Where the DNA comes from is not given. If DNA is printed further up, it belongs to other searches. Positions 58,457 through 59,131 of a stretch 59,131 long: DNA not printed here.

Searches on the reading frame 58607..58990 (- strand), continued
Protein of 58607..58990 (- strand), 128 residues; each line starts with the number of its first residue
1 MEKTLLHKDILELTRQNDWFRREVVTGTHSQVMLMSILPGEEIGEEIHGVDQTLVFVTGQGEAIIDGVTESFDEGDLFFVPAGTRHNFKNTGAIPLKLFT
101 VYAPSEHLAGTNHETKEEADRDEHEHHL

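Call 81: find_encoding_contigs(protein=P0260, flank=3000, max_places=5)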
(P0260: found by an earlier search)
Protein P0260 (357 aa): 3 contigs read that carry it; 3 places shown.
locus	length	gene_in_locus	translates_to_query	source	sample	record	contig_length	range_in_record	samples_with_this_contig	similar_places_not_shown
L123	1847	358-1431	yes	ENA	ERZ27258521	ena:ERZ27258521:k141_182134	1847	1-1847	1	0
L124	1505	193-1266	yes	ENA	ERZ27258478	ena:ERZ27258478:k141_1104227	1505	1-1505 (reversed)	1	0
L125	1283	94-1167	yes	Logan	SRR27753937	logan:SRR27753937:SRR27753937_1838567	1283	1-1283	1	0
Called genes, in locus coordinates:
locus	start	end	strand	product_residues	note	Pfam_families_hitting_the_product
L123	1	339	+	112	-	?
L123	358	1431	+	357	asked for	PF02796:HTH_7 (faint), PF13518:HTH_28 (faint), PF13551:HTH_29 (faint), PF13384:HTH_23 (weak), PF00665:rve (faint), PF13683:rve_3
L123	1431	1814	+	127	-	-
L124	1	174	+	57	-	?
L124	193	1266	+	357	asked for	PF02796:HTH_7 (faint), PF13518:HTH_28 (faint), PF13551:HTH_29 (faint), PF13384:HTH_23 (weak), PF00665:rve (faint), PF13683:rve_3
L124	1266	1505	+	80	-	?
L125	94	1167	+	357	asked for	PF02796:HTH_7 (faint), PF13518:HTH_28 (faint), PF13551:HTH_29 (faint), PF13384:HTH_23 (weak), PF00665:rve (faint), PF13683:rve_3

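Call 83: find_encoding_contigs(protein=P0261, flank=3000, max_places=5)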
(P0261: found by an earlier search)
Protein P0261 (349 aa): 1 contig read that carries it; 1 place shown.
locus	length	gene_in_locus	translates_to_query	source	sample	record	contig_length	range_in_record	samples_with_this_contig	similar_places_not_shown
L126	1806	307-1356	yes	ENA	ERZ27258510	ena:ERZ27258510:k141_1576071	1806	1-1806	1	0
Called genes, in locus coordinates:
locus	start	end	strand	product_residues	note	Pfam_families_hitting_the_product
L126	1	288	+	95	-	?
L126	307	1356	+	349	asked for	PF02796:HTH_7 (faint), PF13518:HTH_28 (faint), PF13551:HTH_29 (faint), PF13384:HTH_23 (weak), PF00665:rve (faint), PF13683:rve_3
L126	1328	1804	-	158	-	?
